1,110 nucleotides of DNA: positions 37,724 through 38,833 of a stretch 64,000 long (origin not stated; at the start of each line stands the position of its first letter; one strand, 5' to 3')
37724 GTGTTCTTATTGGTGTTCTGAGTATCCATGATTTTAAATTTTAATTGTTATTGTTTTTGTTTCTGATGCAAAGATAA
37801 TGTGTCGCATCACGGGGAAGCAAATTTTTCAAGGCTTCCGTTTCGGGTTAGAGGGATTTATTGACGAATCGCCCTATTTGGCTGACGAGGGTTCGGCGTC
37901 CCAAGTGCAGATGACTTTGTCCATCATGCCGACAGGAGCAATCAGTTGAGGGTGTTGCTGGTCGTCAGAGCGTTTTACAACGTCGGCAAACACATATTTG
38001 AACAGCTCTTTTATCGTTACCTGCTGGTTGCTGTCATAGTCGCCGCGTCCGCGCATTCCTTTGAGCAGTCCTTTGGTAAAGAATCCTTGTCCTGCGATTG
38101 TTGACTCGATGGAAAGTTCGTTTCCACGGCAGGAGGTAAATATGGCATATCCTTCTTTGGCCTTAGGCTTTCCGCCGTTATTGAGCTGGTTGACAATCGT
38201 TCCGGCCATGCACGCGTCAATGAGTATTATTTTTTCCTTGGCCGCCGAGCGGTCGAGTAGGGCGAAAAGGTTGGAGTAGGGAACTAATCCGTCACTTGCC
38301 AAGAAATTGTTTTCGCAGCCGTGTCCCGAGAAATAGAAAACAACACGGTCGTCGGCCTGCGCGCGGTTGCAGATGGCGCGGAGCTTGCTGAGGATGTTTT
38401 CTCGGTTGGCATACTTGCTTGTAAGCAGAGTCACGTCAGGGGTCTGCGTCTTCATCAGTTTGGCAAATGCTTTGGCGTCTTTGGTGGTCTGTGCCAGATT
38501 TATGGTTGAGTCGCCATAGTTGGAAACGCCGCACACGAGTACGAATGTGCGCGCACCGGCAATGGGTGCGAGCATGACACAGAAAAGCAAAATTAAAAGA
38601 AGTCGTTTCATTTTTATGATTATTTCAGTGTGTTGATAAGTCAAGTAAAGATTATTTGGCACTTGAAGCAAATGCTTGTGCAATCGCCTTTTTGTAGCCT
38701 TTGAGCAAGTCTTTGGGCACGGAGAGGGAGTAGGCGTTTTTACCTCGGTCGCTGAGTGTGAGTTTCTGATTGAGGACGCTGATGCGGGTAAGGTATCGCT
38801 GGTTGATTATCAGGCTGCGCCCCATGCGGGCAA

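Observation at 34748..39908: Six-gene caspase / LytTR / FHA / Hanks-kinase module I cannot assign to a named system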

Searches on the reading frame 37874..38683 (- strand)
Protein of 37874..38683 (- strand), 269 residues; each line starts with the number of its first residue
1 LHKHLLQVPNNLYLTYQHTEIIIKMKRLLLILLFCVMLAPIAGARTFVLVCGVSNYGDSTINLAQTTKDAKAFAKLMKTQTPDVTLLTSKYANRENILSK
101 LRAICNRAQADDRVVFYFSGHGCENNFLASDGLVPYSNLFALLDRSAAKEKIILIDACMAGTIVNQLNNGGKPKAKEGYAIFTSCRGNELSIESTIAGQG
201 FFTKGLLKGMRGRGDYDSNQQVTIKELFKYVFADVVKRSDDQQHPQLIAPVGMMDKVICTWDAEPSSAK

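Call 3: search_protein_families(library=pfam, proteins=[window:37874-38683:-], max_evalue=0.1)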
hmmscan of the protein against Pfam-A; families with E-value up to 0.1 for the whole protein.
window:37874-38683:- (269 aa): 4 families
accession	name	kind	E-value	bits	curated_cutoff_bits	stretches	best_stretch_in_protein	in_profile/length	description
PF00656.27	Peptidase_C14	-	3.6e-20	73.1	21.4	1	47-248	3-224/233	Caspase domain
PF01650.23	Peptidase_C13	-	2.3e-05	24.5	22.8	1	108-170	105-172/258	Peptidase C13 family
PF21065.3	Reovirus_L2_MT1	-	0.0065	16.2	27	1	37-123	26-105/293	Reovirus core-spike protein lambda-2 (L2), methyltransferase-1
PF14538.11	Raptor_N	-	0.0084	16.4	27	1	71-125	45-102/151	Raptor N-terminal CASPase like domain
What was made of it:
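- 37874..38611 (-): Exported caspase-like (C14, metacaspase/orthocaspase-type) protease: a signal peptide, then a bare catalytic domain. Peptidase_C14 E=3.6e-20 (call 3).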

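Call 4: search_protein_families(library=padloc, proteins=[window:37874-38683:-], max_evalue=0.1)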
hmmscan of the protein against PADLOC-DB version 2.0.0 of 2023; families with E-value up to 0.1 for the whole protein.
window:37874-38683:- (269 aa): 1 family
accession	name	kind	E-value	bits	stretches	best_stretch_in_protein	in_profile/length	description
PDLC02987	caspase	-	2.4e-15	54.7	1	46-221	3-158/453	-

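Call 5: search_protein_families(library=ncbifam, proteins=[window:37874-38683:-], max_evalue=0.1)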
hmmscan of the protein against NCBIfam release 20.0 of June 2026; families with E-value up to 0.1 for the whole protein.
window:37874-38683:- (269 aa): 2 families
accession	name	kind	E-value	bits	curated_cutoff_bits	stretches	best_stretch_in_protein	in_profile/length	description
NF047832.1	caspase_w_EACC1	subfamily_domain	4.3e-20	72.1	140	1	48-235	3-208/211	caspase, EACC1-associated type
TIGR02246.1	TIGR02246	subfamily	0.0071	16.3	33.95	1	61-112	13-64/128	SgcJ/EcaC family oxidoreductase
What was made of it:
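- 37874..38611 (-): The closest NCBIfam model is caspase_w_EACC1 at 72 bits, below its 140 cut-off (call 5).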

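Call 20: find_related_loci(query=A1, collection=genome_contigs, flank=10000)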
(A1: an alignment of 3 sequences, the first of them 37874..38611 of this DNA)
Query A1 (245 aa) in genome_contigs; peptide patterns used: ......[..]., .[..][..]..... (x = any residue, [..] = any of these).
86 stretches matched a pattern; 25 encode a relative of the query (tblastn E <= 1e-3); 25 distinct loci.
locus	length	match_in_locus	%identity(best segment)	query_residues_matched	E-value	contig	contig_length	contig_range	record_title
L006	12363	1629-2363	98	1-245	4e-165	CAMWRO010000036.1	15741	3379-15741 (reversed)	MAG TPA_asm: uncultured Porphyromonadaceae bacterium isolate SRR14411251_bin.17_metawrap_v1.3_MAG genome assembly, conti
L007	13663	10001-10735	88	1-245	2e-148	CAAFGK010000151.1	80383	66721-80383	MAG TPA_asm: Bacteroidales bacterium, isolate HGM05194, WGS project CAAFGK010000000 data, contig: SRS140513_4_k99_83104,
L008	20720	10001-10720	54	1-237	6e-84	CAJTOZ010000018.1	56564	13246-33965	MAG TPA_asm: uncultured Muribaculaceae bacterium isolate MGBC106841 genome assembly, contig: MGBC106841.18, whole genome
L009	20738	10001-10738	52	1-237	1e-82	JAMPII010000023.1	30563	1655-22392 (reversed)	MAG: Muribaculaceae bacterium isolate NALB_7963_4 Scaffold_#23__SCF_023___30563_bp, whole genome shotgun sequence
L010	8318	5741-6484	51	1-237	2e-79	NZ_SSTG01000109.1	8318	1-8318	Muribaculum caecicola strain NM86_A22 NODE_109_length_8318_cov_1174.16, whole genome shotgun sequence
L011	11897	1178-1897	52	1-237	7e-79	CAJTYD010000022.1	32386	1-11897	MAG TPA_asm: uncultured Muribaculaceae bacterium isolate MGBC123372 genome assembly, contig: MGBC123372.22, whole genome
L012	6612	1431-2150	52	1-237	2e-78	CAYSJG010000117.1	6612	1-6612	MAG TPA_asm: uncultured Sangeribacter sp. isolate SRP287540_co2_423 genome assembly, contig: NODE_12869_length_6612_cov_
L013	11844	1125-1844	52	1-237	9e-78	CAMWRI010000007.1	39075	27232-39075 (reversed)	MAG TPA_asm: uncultured Porphyromonadaceae bacterium isolate SRR14411253_bin.15_metawrap_v1.3_MAG genome assembly, conti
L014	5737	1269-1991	49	1-237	8e-75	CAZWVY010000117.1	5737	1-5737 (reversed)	MAG TPA_asm: uncultured Sangeribacter sp. isolate SRP199465_co2_34 genome assembly, contig: NODE_42712_length_5737_cov_1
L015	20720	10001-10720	46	1-237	4e-73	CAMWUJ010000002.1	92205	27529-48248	MAG TPA_asm: uncultured Porphyromonadaceae bacterium isolate SRR14411333_bin.1_metawrap_v1.3_MAG genome assembly, contig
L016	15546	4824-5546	47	1-237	2e-72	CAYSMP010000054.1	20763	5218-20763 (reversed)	MAG TPA_asm: uncultured Sangeribacter sp. isolate SRP199465_co1_514 genome assembly, contig: NODE_6789_length_20763_cov_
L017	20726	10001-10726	47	1-241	4e-68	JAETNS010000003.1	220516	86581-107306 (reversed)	MAG: Prevotellaceae bacterium isolate S10_Bin5 scaffold_26, whole genome shotgun sequence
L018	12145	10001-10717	46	1-237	1e-66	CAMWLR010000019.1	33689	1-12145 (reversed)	MAG TPA_asm: uncultured Porphyromonadaceae bacterium isolate SRR14411335_bin.9_metawrap_v1.3_MAG genome assembly, contig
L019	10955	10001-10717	45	1-237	3e-64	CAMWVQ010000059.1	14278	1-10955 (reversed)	MAG TPA_asm: uncultured Porphyromonadaceae bacterium isolate SRR14411308_bin.6_metawrap_v1.3_MAG genome assembly, contig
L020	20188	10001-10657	44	20-237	3e-60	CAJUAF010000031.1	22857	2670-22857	MAG TPA_asm: uncultured Muribaculaceae bacterium isolate MGBC125952 genome assembly, contig: MGBC125952.31, whole genome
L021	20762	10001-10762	39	1-237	6e-54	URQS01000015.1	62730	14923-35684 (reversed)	uncultured Prevotella sp. isolate UMGS1250 genome assembly, contig: NODE_54_length_62730_cov_19.807866, whole genome sho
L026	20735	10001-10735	40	4-240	4e-53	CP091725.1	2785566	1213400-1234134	MAG: Bacteroidales bacterium isolate nC33_bin.253.fa chromosome, complete genome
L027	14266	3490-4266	33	1-237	2e-35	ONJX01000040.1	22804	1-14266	uncultured Prevotellaceae bacterium isolate RUG378 genome assembly, contig: scaffold_2247, whole genome shotgun sequence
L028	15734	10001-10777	34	1-237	1e-34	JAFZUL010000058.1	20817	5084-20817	MAG: Muribaculaceae bacterium isolate RGIG8108 Water_buffalos_Rumen-3__c700203, whole genome shotgun sequence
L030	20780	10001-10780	28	1-237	2e-28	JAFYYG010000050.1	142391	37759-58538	MAG: Muribaculaceae bacterium isolate RGIG7531 Water_buffalos_Omasum-1__c302965, whole genome shotgun sequence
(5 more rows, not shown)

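Call 33: search_protein_families(library=pfam, proteins=[L021:7294-8361:+, L021:6779-7297:+, L021:12921-14660:+, L021:8363-8911:+, L028:9560-9952:+, L027:4340-5752:+, L028:8035-9438:+, L026:7266-8753:+, L009:7521-8927:+, L027:5916-7061:+], max_evalue=0.01)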
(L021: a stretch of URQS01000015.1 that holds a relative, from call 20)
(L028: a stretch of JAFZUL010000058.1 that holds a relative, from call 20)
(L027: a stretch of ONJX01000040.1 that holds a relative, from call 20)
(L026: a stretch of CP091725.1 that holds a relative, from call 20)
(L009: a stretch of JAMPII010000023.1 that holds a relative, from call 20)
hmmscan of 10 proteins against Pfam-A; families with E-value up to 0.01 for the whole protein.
L021:7294-8361:+ (355 aa): 2 families
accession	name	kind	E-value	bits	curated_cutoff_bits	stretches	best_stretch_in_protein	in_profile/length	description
PF04055.27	Radical_SAM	-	6.9e-17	62.6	29.5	1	32-190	3-165/166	Radical SAM superfamily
PF13186.11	SPASM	-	2.4e-07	31.4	21.5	1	263-324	1-67/67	Iron-sulfur cluster-binding domain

L021:6779-7297:+ (172 aa): 0 families

L021:12921-14660:+ (579 aa): 5 families
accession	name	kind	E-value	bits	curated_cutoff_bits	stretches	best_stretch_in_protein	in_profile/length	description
PF03781.23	FGE-sulfatase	-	1.8e-45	156.1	23.3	1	360-576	4-254/255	Sulfatase-modifying factor enzyme 1-like domain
PF08308.17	PEGA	-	8.3e-24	83.7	20.8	2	279-345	2-68/71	PEGA domain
PF13620.12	CarboxypepD_reg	-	4.4e-12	46.6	32.3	1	146-204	15-81/82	Carboxypeptidase regulatory-like domain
PF13715.12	CarbopepD_reg_2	-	2e-06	28.2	32.2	0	147-207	16-79/88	CarboxypepD_reg-like domain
PF12985.13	DUF3869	-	0.0022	18.6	24.5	0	146-188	23-64/85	Domain of unknown function (DUF3869)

L021:8363-8911:+ (182 aa): 1 family
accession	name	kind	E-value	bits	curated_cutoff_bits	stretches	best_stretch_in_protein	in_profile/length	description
PF02948.20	Amelogenin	-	0.0011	20.1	27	1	48-138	69-164/179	Amelogenin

L028:9560-9952:+ (130 aa): 24 families
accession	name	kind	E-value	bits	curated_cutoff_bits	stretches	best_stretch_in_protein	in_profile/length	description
PF12773.13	DZR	-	1.3e-06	28.9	27.3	1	9-42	11-35/45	Double zinc ribbon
PF01155.25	HypA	-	5.7e-06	26.8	28.9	0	9-41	69-96/112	Hydrogenase/urease nickel incorporation, metallochaperone, hypA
PF13717.11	Zn_ribbon_4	-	6.3e-05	23.3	30.3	1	12-39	4-33/36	zinc-ribbon domain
PF09723.15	Zn_ribbon_8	-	0.00021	21.7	34.4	1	12-39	7-34/41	Zinc ribbon domain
PF13248.11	Zn_ribbon_3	-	0.00024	20.9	27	0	32-41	3-12/26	zinc-ribbon domain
PF17848.7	Zn_ribbon_ACC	-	0.00044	20.8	24.5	0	112-127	2-17/26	Acetyl-CoA carboxylase zinc finger domain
PF13719.11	Zn_ribbon_5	-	0.001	19.3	29.3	0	11-40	3-34/37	zinc-ribbon domain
PF02150.21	Zn_ribbon_RPB9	-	0.0011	19.3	25.2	0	92-118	4-28/36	RNA polymerases M/15 Kd subunit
PF24042.1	DUF7351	-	0.0012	19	31.2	0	11-41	2-31/177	Domain of unknown function (DUF7351)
PF19134.6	DUF5817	-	0.0017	18.7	31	0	92-124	6-34/57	Domain of unknown function (DUF5817)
PF06750.18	A24_N_bact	-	0.002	18.6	23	0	89-124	27-65/84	Bacterial Peptidase A24 N-terminal domain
PF10601.15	zf-LITAF-like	-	0.002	18.6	23.8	0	29-56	3-30/70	LITAF-like zinc ribbon domain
PF24458.1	DUF7573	-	0.0026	18.1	30.2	0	112-121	12-21/39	Domain of unknown function (DUF7573)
PF10071.14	DUF2310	-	0.003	17.3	25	0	6-38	214-246/255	Zn-ribbon-containing, possibly nucleic-acid-binding protein (DUF2310)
PF01396.24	Zn_ribbon_Top1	-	0.004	17.3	32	0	113-124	3-14/39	Topoisomerase DNA binding C4 zinc finger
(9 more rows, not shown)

L027:4340-5752:+ (470 aa): 0 families

L028:8035-9438:+ (467 aa): 0 families

L026:7266-8753:+ (495 aa): 1 family
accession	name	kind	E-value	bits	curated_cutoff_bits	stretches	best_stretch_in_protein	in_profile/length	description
PF16120.10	DUF4836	-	6.2e-12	45.7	27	1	34-331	3-315/481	Domain of unknown function (DUF4836)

L009:7521-8927:+ (468 aa): 3 families
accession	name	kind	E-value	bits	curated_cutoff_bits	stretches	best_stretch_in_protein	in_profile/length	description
PF21252.2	Glyco_hydro_109_C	-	1.2e-39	136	27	1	194-339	1-166/187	Glycosyl hydrolase 109, C-terminal domain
PF01408.29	GFO_IDH_MocA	-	2.3e-13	51.3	24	1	57-182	1-117/120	Oxidoreductase family, NAD-binding Rossmann fold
PF22725.1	GFO_IDH_MocA_C3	-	2e-05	25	27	1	199-333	7-122/124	GFO/IDH/MocA C-terminal domain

L027:5916-7061:+ (381 aa): 13 families
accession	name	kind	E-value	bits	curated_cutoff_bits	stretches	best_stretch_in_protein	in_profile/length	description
PF00498.31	FHA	-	4.8e-07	30.6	20.7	1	295-370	2-67/67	FHA domain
PF24441.1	DUF7560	-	4.9e-06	26.6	27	0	125-160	2-37/44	Family of unknown function (DUF7560)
PF12773.13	DZR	-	5.3e-05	23.7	27.3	0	17-50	13-36/45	Double zinc ribbon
PF23547.1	Zn_ribbon_FGT1_1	-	5.9e-05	23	27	0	16-46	2-28/35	FORGETTER1 first zinc ribbon domain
PF05129.18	Zn_ribbon_Elf1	-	0.00015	22.2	29.8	0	118-158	12-54/79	Transcription elongation factor Elf1 like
PF08271.17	Zn_Ribbon_TF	-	0.00051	20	29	0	129-160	1-29/43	TFIIB zinc-binding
PF25809.1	STEEP1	-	0.0008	19.6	27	0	141-165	60-84/110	STEEP1 domain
PF13717.11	Zn_ribbon_4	-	0.0012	19.2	30.3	0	129-159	3-34/36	zinc-ribbon domain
PF25164.1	CoiA_N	-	0.0047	16.9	26.3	0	120-141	9-30/50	Competence protein CoiA, N-terminal domain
PF07754.17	HVO_2753_ZBP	-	0.005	17.1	33.2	0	125-157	13-46/46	Small zinc finger protein HVO_2753-like, Zn-binding pocket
PF09723.15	Zn_ribbon_8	-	0.0054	17.2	34.4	0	19-48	8-37/41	Zinc ribbon domain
PF03804.19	DUF325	-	0.0057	16.9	28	0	6-31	94-119/137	Viral proteins of unknown function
PF23454.1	Zn_ribbon_Brz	-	0.0069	17.4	27.9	0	39-65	6-33/58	Transcriptional regulator Brz zinc beta ribbon domain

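Call 41: search_solved_structures(query=window:37874-38611:-, max_evalue=0.01, show_alignments=2)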
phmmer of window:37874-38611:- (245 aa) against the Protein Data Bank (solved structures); distinct sequences matched with E-value up to 0.01: 1.
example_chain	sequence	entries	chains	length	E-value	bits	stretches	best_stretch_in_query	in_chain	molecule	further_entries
3bij_A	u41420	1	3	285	0.0051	19.4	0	38-150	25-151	Uncharacterized protein GSU0716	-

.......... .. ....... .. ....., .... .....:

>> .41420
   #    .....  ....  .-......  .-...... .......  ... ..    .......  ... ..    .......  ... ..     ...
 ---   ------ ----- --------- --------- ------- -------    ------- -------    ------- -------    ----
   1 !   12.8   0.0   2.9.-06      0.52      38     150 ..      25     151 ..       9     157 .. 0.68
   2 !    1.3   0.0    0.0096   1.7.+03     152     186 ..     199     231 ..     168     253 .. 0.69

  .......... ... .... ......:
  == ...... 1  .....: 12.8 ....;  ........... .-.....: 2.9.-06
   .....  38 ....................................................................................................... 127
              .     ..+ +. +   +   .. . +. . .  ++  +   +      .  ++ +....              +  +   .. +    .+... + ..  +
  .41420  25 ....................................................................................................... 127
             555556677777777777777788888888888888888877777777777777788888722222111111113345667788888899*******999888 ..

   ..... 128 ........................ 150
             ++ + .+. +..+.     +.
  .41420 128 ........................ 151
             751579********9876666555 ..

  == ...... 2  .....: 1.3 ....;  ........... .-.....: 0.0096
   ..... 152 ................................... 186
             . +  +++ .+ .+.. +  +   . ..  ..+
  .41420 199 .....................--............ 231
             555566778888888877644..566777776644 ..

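Call 55: search_protein_families(library=pfam, proteins=[L030:16846-18699:+, L013:4508-6139:+, L015:13421-15043:+, L016:8174-9766:+, L021:11379-12893:+, L027:8913-10481:+, L026:12405-13781:+, L009:14733-15950:+, L016:9821-11362:+, L021:14916-16094:+], max_evalue=0.001)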
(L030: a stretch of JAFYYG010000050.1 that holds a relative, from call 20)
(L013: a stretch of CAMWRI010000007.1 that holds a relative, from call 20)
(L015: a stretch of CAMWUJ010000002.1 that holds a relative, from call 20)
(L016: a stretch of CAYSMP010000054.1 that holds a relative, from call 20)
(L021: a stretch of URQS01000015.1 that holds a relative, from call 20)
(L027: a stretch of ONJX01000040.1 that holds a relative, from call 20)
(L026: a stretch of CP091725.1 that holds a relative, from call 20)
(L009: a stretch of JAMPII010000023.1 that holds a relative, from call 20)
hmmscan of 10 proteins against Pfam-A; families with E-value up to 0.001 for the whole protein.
L030:16846-18699:+ (617 aa): 2 families
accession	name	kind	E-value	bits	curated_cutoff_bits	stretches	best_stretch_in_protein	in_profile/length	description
PF00069.31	Pkinase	-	1.1e-28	100.8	31.7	1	24-302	1-240/263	Protein kinase domain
PF07714.23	PK_Tyr_Ser-Thr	-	2.2e-16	60.4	23.1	1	82-260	38-208/258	Protein tyrosine and serine/threonine kinase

L013:4508-6139:+ (543 aa): 5 families
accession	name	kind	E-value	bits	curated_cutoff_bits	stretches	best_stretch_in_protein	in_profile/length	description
PF00069.31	Pkinase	-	3.1e-31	109.2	31.7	1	77-299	42-253/263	Protein kinase domain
PF07714.23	PK_Tyr_Ser-Thr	-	9e-17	61.7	23.1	1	81-299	39-250/258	Protein tyrosine and serine/threonine kinase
PF03109.22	ABC1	-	6.5e-05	22.6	22.9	1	89-206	109-220/244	ABC1 atypical kinase-like domain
PF06293.20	Kdo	-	0.00011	22.2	21.3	1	96-201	67-170/207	Lipopolysaccharide kinase (Kdo/WaaP) family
PF01636.29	APH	-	0.00015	22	23.2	0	88-164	35-110/239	Phosphotransferase enzyme family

L015:13421-15043:+ (540 aa): 4 families
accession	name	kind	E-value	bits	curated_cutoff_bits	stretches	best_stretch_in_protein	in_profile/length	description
PF00069.31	Pkinase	-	3.4e-33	115.6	31.7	1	25-290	2-232/263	Protein kinase domain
PF07714.23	PK_Tyr_Ser-Thr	-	7.2e-17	62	23.1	1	29-257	6-213/258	Protein tyrosine and serine/threonine kinase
PF06293.20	Kdo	-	7.5e-06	26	21.3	1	91-196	66-173/207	Lipopolysaccharide kinase (Kdo/WaaP) family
PF17667.7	Pkinase_fungal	-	1.4e-05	24.5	24.1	1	136-201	281-348/387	Fungal protein kinase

L016:8174-9766:+ (530 aa): 5 families
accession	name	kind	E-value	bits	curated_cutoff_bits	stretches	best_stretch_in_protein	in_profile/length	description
PF00069.31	Pkinase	-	2e-33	116.4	31.7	1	24-261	1-206/263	Protein kinase domain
PF07714.23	PK_Tyr_Ser-Thr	-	3e-15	56.6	23.1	1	78-256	40-209/258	Protein tyrosine and serine/threonine kinase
PF06293.20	Kdo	-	4.3e-06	26.8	21.3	1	91-200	66-174/207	Lipopolysaccharide kinase (Kdo/WaaP) family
PF17667.7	Pkinase_fungal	-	6.9e-06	25.5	24.1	1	142-205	284-349/387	Fungal protein kinase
PF01636.29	APH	-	0.0006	20.1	23.2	0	84-162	38-109/239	Phosphotransferase enzyme family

L021:11379-12893:+ (504 aa): 3 families
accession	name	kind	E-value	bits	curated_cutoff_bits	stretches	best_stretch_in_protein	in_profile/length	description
PF00069.31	Pkinase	-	3.3e-33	115.6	31.7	1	68-285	26-253/263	Protein kinase domain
PF07714.23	PK_Tyr_Ser-Thr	-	3.4e-19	69.6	23.1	1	62-258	24-218/258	Protein tyrosine and serine/threonine kinase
PF01163.29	RIO1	-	0.00085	19.4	22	0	76-192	45-153/187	RIO domain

L027:8913-10481:+ (522 aa): 2 families
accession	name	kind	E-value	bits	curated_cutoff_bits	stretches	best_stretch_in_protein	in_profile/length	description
PF00069.31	Pkinase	-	8e-27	94.7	31.7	1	24-273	1-212/263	Protein kinase domain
PF07714.23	PK_Tyr_Ser-Thr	-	1.5e-15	57.7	23.1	1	82-263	38-211/258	Protein tyrosine and serine/threonine kinase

L026:12405-13781:+ (458 aa): 3 families
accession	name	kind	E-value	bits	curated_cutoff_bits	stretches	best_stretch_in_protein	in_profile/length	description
PF13672.11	PP2C_2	-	4.7e-13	49.6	24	1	35-210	24-180/209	Protein phosphatase 2C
PF03544.19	TonB_C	-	2.5e-10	41.1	24.6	1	352-418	2-71/79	Gram-negative bacterial TonB protein C-terminal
PF00481.26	PP2C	-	0.00029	21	20.3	0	29-143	28-142/255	Protein phosphatase 2C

L009:14733-15950:+ (405 aa): 0 families

L016:9821-11362:+ (513 aa): 1 family
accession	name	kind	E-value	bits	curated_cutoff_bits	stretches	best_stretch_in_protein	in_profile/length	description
PF08238.18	Sel1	-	1.8e-31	107.8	30.7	2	271-297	7-33/36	Sel1 repeat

L021:14916-16094:+ (392 aa): 1 family
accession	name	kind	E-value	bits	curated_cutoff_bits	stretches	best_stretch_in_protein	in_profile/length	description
PF03781.23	FGE-sulfatase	-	1.1e-42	147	23.3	1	173-389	4-254/255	Sulfatase-modifying factor enzyme 1-like domain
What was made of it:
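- In relatives the module carries envelope-binding domains: PP2C fused to TonB_C, and PEGA plus FGE-sulfatase proteins (calls 33, 55). PP2C is fused to TonB_C in L026 (call 55).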

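Call 62: find_related_loci(query=A1, collection=viral_contigs, flank=8000)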
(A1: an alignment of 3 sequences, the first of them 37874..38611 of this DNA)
Query A1 (245 aa) in viral_contigs; peptide patterns used: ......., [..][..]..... (x = any residue, [..] = any of these).
191 stretches matched a pattern, but none encodes a relative of the query by tblastn (E <= 1e-3).
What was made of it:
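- No copy was found on viral contigs (call 62).
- Tried and rejected: No viral contig carries the caspase (call 62).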

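Call 71: search_protein_families(library=ncbifam, proteins=[L021:7294-8361:+, L021:6779-7297:+, L021:12921-14660:+], max_evalue=0.001)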
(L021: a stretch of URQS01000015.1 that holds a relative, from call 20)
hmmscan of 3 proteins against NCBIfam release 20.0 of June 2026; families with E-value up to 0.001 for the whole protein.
L021:7294-8361:+ (355 aa): 53 families (the best 25 are shown)
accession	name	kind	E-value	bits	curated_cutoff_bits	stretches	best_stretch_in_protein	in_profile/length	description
TIGR04133.1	rSAM_w_lipo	hypoth_equivalog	4.7e-149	496.1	425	1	7-351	5-349/350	TIGR04133 family radical SAM/SPASM protein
TIGR04545.1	rSAM_ahbD_hemeb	equivalog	4.6e-36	124.9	500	1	29-246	3-217/339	heme b synthase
TIGR04055.1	rSAM_NirJ2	equivalog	5.2e-36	124.8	500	1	29-332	3-303/326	putative heme d1 biosynthesis radical SAM protein NirJ2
TIGR04103.1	rSAM_nif11_3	equivalog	1.4e-34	119.4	725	1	27-300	6-285/412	nif11-class peptide radical SAM maturase 3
TIGR04053.2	TIGR04053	equivalog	4.4e-31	108.4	395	1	28-234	10-214/366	TIGR04053 family radical SAM/SPASM domain-containing protein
TIGR04051.1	rSAM_NirJ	equivalog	5.2e-30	104.6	515.45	1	29-234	5-206/354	heme d1 biosynthesis radical SAM protein NirJ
TIGR03913.1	rad_SAM_trio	equivalog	2.4e-29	102.1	591.75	1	13-332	7-334/477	GDL motif peptide-associated radical SAM/SPASM maturase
TIGR03962.1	mycofact_rSAM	equivalog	4.6e-27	95.1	265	1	28-337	14-317/339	mycofactocin radical SAM maturase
TIGR04340.1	rSAM_ACGX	hypoth_equivalog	1e-26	94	400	1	30-341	7-328/341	radical SAM/SPASM domain protein, ACGX system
TIGR04054.1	rSAM_NirJ1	equivalog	8.7e-25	87.1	650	1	29-236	39-242/387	putative heme d1 biosynthesis radical SAM protein NirJ1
TIGR04347.1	pseudo_SAM_Halo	equivalog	1.2e-24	87.3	525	1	29-236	41-244/390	TIGR04347 family pseudo-SAM/SPASM protein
TIGR04546.1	rSAM_ahbC_deAc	equivalog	1.7e-24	86.4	650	1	29-232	42-241/390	12,18-didecarboxysiroheme deacetylase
TIGR04303.1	GeoRSP_rSAM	equivalog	2e-23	83.5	400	1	28-332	7-305/325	GeoRSP system radical SAM/SPASM protein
TIGR04317.1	W_rSAM_matur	equivalog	1.1e-21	77.4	380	1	25-330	3-320/349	tungsten cofactor oxidoreductase radical SAM maturase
TIGR04250.1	SCM_rSAM_ScmE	equivalog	2.4e-20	72.8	400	1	31-334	8-328/358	SynChlorMet cassette radical SAM/SPASM protein ScmE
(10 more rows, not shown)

L021:6779-7297:+ (172 aa): 0 families

L021:12921-14660:+ (579 aa): 10 families
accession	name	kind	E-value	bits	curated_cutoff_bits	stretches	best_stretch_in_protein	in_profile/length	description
NF051459.1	pyoverdine_PvdO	equivalog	4.6e-25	88.2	500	2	414-576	108-277/280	dihydropyoverdine dehydrogenase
TIGR03525.2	GldK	equivalog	2e-23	83.4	350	1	439-577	246-405/408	T9SS ring complex lipoprotein PorK/GldK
TIGR02171.1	Fb_sc_TIGR02171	subfamily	5.1e-19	67.8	544.35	2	442-577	152-281/912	TIGR02171 family lipoprotein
TIGR03440.2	egtB_TIGR03440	equivalog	2.6e-17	63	360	1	448-575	292-412/413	ergothioneine biosynthesis protein EgtB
TIGR03524.1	GldJ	equivalog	9.2e-12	44.4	458.2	1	435-471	250-286/559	gliding motility lipoprotein GldJ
NF041186.1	SenA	equivalog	4.4e-08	32.9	420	1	449-576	290-381/382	selenoneine synthase SenA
NF047815.1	LIC10124_lipo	equivalog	6.5e-08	31.6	650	1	205-321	193-312/516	LIC10124 family lipoprotein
NF052345.1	S_layer_anammox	exception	6.7e-06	23.7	1400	1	146-343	1329-1483/1596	Kustd1514 family S-layer glycoprotein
TIGR03530.1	GldJ_short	equivalog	0.00039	19.4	382.9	0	448-463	209-224/396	gliding motility lipoprotein GldJ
TIGR04344.1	ovoA_Nterm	equivalog_domain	0.00049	19.1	400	1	429-524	300-388/444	5-histidylcysteine sulfoxide synthase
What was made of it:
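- A TIGR04133 radical SAM/SPASM enzyme sits inside some versions (calls 33, 71).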

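Call 100: search_protein_families(library=pfam, proteins=[L016:1993-3261:+, L016:274-1617:+, L030:8123-9352:+], max_evalue=0.001)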
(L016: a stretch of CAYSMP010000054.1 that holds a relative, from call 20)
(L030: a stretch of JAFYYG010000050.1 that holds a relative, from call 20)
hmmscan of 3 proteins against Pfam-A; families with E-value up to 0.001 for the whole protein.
L016:1993-3261:+ (422 aa): 3 families
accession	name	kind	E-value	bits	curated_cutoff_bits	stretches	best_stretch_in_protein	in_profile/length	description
PF13102.12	Phage_int_SAM_5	-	4.2e-20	72.4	22.3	1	122-212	1-91/98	Phage integrase SAM-like domain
PF00589.27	Phage_integrase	-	2.3e-11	44.2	27.1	1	268-398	39-169/172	Phage integrase family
PF17293.8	Arm-DNA-bind_5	-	2.7e-07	31.4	22.6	1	26-110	8-86/87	Arm DNA-binding domain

L016:274-1617:+ (447 aa): 1 family
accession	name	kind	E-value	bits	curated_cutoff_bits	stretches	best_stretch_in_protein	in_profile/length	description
PF02449.21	Glyco_hydro_42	-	6.6e-05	22.9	21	1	155-324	218-374/376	Beta-galactosidase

L030:8123-9352:+ (409 aa): 0 families
